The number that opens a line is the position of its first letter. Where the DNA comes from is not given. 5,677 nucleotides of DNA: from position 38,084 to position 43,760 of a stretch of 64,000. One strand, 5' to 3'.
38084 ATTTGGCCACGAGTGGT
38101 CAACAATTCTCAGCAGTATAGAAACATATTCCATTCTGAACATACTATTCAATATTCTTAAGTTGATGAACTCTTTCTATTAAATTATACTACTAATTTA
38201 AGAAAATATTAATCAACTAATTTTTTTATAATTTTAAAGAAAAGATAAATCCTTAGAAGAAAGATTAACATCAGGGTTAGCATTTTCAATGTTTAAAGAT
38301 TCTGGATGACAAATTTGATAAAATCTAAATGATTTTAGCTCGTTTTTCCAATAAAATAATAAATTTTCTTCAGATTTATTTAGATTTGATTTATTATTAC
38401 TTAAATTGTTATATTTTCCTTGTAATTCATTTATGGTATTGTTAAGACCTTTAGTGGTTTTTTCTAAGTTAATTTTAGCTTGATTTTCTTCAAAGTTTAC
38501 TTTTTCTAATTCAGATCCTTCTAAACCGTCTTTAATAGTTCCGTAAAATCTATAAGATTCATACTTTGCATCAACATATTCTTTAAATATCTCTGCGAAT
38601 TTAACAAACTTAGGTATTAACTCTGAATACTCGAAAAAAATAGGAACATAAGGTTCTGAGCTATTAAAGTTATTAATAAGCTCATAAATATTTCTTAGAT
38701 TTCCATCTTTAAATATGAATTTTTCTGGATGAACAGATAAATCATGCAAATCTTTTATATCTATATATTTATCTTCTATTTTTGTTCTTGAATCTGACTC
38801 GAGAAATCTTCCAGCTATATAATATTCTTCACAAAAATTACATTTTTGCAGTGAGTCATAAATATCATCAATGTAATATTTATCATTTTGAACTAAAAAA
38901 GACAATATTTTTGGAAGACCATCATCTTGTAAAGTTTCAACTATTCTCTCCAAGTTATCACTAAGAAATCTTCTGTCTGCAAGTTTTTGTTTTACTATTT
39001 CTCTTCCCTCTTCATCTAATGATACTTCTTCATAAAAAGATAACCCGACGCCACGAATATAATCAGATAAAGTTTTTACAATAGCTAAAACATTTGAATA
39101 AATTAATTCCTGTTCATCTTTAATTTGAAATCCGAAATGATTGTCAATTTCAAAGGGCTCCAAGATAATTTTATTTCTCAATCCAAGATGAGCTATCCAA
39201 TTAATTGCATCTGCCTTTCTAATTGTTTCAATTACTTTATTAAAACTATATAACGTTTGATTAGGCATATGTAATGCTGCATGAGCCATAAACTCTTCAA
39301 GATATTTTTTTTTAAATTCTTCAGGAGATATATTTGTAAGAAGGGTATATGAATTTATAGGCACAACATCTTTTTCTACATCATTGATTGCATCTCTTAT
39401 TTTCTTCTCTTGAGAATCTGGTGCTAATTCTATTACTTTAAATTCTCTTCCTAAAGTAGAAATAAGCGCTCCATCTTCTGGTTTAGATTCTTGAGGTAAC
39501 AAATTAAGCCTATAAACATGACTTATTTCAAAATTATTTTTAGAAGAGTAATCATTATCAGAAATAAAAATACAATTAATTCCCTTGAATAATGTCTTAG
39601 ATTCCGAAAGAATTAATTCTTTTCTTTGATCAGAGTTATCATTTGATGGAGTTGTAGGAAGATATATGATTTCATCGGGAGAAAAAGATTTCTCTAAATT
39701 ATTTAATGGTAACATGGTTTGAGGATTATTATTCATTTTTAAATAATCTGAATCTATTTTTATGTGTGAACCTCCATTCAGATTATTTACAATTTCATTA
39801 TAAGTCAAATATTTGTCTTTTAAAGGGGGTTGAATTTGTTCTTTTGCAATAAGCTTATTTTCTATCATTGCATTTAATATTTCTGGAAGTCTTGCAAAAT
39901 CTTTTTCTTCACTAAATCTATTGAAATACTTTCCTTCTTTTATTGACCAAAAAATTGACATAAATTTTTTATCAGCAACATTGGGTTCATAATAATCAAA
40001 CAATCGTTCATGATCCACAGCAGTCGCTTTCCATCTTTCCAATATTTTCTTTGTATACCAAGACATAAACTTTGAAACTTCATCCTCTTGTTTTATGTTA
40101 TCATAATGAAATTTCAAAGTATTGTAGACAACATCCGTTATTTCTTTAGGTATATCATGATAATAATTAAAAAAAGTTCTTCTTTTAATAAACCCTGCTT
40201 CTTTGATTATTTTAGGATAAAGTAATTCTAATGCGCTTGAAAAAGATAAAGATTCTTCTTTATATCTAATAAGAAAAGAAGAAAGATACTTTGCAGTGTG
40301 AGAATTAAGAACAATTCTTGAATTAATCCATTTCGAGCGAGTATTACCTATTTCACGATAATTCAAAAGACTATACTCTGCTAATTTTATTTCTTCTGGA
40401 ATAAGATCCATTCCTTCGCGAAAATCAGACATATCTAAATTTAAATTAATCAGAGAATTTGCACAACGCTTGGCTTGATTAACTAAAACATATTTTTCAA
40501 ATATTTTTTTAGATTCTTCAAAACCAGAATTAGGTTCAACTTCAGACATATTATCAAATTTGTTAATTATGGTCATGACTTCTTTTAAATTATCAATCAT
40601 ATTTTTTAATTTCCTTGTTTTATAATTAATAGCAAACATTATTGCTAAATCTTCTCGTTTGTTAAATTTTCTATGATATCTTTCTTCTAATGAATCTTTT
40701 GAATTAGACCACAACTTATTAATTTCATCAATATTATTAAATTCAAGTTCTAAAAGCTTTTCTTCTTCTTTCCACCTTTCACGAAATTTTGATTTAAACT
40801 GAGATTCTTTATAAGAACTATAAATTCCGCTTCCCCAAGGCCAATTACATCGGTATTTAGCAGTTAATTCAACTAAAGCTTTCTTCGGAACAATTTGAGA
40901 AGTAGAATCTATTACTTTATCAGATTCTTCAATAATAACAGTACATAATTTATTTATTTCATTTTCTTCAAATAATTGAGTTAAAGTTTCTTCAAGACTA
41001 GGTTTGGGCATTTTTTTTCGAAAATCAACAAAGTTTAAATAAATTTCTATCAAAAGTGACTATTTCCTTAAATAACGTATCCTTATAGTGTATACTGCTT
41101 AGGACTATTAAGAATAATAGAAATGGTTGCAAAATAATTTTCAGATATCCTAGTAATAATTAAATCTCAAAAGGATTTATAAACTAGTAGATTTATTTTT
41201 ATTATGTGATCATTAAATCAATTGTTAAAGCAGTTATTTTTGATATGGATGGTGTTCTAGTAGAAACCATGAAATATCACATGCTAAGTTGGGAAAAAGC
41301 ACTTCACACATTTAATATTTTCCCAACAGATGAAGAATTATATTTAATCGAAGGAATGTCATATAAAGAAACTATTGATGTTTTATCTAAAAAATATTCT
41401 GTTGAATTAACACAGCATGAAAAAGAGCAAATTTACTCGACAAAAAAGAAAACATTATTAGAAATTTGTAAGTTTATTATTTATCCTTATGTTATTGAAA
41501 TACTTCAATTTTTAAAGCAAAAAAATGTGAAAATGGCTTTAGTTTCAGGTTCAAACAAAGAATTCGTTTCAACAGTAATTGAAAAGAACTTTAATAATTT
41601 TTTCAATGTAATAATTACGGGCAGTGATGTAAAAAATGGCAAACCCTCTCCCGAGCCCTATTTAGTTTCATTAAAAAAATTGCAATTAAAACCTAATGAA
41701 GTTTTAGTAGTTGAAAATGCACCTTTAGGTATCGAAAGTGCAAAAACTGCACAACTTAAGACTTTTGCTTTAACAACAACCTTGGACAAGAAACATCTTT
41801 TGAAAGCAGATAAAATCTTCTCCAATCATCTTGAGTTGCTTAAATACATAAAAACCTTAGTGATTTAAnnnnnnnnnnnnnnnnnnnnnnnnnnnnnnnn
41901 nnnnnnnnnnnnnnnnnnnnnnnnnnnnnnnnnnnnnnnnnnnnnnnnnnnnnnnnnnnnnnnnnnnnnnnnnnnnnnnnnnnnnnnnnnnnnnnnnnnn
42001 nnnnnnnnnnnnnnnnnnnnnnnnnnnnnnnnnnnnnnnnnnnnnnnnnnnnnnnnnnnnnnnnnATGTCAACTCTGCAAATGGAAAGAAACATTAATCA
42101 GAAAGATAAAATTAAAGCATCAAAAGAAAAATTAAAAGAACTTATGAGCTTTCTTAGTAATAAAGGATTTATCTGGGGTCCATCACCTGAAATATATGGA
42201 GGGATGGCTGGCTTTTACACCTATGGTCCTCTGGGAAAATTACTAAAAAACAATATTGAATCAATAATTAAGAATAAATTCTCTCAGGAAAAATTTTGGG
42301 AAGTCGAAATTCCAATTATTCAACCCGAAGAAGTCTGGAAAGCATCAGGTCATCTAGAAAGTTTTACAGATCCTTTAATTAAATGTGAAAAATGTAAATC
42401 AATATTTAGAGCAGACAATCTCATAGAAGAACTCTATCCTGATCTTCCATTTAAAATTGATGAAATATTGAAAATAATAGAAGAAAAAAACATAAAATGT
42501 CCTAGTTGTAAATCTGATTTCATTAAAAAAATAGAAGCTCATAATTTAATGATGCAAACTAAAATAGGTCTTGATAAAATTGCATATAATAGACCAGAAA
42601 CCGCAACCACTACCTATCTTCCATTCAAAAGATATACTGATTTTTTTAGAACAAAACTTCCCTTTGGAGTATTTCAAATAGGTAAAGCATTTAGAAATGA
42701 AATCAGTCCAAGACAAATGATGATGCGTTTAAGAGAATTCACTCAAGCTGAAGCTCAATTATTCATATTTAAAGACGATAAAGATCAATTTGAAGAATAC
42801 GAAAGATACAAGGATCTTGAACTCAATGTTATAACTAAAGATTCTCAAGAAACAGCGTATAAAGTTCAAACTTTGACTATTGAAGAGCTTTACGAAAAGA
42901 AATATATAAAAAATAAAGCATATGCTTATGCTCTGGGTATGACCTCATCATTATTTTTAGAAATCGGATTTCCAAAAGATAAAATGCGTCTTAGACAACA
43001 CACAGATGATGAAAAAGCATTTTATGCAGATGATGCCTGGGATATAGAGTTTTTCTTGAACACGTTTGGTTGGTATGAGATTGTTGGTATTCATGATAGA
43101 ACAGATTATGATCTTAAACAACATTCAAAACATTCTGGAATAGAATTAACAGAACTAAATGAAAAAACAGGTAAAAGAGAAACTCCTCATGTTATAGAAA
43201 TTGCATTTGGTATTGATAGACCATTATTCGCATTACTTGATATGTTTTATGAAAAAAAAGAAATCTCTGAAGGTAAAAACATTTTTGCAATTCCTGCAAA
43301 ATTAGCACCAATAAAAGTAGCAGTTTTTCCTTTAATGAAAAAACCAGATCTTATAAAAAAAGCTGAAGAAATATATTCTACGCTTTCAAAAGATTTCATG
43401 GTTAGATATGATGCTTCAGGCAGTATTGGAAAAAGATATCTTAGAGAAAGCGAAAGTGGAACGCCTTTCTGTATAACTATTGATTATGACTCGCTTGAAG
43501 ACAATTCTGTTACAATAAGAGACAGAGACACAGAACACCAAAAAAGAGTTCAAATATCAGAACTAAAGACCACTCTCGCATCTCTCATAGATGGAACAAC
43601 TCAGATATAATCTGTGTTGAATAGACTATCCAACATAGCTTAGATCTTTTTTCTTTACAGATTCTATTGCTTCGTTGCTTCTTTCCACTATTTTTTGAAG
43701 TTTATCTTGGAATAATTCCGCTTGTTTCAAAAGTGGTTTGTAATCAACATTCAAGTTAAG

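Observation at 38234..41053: Second domain-less giant protein of 939 aa, divergently arranged with a HAD phosphatase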

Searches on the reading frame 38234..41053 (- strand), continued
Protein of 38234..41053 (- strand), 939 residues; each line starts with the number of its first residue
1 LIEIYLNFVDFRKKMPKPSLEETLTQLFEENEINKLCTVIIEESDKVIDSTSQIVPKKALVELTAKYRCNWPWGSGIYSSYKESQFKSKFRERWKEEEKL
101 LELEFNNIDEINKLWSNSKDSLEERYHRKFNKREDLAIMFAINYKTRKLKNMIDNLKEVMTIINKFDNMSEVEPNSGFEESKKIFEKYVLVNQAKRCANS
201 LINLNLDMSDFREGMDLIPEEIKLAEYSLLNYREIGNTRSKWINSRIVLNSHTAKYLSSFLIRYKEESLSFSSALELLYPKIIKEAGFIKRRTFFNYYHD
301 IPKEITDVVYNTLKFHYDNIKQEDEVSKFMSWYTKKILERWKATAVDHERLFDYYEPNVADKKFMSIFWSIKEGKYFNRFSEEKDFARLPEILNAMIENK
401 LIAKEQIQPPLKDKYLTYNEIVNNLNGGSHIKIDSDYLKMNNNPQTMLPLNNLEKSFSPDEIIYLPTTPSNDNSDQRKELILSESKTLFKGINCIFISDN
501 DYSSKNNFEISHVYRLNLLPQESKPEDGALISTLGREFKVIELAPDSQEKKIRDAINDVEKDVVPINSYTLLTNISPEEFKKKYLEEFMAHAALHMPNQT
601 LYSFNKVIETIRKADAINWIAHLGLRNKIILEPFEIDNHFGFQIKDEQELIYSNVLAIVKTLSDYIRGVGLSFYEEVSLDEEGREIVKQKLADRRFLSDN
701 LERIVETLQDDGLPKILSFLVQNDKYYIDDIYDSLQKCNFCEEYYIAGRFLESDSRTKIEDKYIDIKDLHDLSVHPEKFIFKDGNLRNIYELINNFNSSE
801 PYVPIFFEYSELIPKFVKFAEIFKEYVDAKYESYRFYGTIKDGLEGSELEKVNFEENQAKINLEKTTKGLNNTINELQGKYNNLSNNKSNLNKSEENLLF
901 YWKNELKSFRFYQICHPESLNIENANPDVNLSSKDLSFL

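Call 122: find_encoding_contigs(protein=P0160, flank=6000, max_places=2)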
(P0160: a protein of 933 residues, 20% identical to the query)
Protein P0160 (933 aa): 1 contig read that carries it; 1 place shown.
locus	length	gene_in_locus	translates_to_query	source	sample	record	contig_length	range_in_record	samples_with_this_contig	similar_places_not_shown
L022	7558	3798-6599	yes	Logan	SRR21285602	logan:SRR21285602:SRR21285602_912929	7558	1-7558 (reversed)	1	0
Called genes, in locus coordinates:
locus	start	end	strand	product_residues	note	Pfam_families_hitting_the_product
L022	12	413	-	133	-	-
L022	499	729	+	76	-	-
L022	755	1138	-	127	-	-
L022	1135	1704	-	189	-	PF01909:NTP_transf_2 (weak), PF18765:Polbeta (weak)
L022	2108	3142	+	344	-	-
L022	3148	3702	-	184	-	PF12917:YfbR-like, PF13023:HD_3, PF01966:HD (weak)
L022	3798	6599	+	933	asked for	-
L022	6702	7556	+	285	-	?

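Call 125: search_solved_structures(query=A1, max_evalue=10, show_alignments=3)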
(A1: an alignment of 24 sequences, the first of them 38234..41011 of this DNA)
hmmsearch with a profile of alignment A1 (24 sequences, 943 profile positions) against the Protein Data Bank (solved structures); distinct sequences matched with E-value up to 10: 0.

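Call 126: search_protein_families(library=phrogs, alignment_id=A1, max_evalue=0.01)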
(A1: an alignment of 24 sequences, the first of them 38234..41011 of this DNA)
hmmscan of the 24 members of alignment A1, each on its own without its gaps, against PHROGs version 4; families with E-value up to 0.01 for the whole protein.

A. member 1, window:38234-41011:- (925 aa): 1 family
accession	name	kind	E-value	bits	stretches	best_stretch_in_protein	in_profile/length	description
phrog_31146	-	unknown function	0.0053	16.7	1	78-158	298-377/456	-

B. families by the number of members that match (of 24 scanned): 3 families
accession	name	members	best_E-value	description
phrog_5407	-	1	0.0017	-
phrog_31146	-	1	0.0053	-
phrog_2955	-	1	0.0082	-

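Call 127: search_protein_families(library=padloc, alignment_id=A1, max_evalue=0.01)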
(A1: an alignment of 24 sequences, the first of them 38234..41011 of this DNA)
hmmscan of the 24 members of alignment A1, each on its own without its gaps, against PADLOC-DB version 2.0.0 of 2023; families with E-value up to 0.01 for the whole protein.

A. member 1, window:38234-41011:- (925 aa): 0 families

B. families by the number of members that match (of 24 scanned): 0 families

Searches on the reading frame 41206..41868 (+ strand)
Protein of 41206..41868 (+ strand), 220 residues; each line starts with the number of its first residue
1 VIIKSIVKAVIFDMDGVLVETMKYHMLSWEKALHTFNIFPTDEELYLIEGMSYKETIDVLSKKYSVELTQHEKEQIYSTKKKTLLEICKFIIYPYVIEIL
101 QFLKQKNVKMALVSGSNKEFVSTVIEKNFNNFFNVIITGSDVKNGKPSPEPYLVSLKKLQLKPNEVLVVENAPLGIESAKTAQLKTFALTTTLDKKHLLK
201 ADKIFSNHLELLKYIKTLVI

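Call 15: search_protein_families(library=pfam, proteins=[window:41206-41868:+], max_evalue=0.001)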
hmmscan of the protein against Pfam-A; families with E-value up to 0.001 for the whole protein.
window:41206-41868:+ (220 aa): 3 families
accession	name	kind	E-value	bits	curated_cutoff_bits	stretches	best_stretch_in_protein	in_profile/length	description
PF13419.12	HAD_2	-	6e-33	114.9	23.8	1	10-188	1-177/178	Haloacid dehalogenase-like hydrolase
PF00702.32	Hydrolase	-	2.9e-26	93.5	26.4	1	7-182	1-190/191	haloacid dehalogenase-like hydrolase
PF12710.13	HAD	-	0.00023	22.1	27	1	10-147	1-139/189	haloacid dehalogenase-like hydrolase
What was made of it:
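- Checked: The divergent neighbour 41206-41868 (+) is a HAD_2/Hydrolase protein (E 6e-33, call 15) with the DxDG motif FDMDGV.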

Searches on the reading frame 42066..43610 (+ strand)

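Call 15: search_protein_families(library=pfam, proteins=[window:42066-43610:+], max_evalue=0.001)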
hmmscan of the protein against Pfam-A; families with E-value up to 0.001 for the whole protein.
window:42066-43610:+ (514 aa): 3 families
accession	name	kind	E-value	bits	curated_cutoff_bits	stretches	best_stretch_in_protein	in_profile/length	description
PF03129.25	HGTP_anticodon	-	6.7e-19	68.3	21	1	417-505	1-92/94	Anticodon binding domain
PF00587.30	tRNA-synt_2b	-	1.1e-12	48.8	29.3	1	195-392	31-177/179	tRNA synthetase class II core domain (G, H, P, S and T)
PF00152.25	tRNA-synt_2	-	0.00036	20.1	25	0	202-347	94-241/308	tRNA synthetases class II (D, K and N)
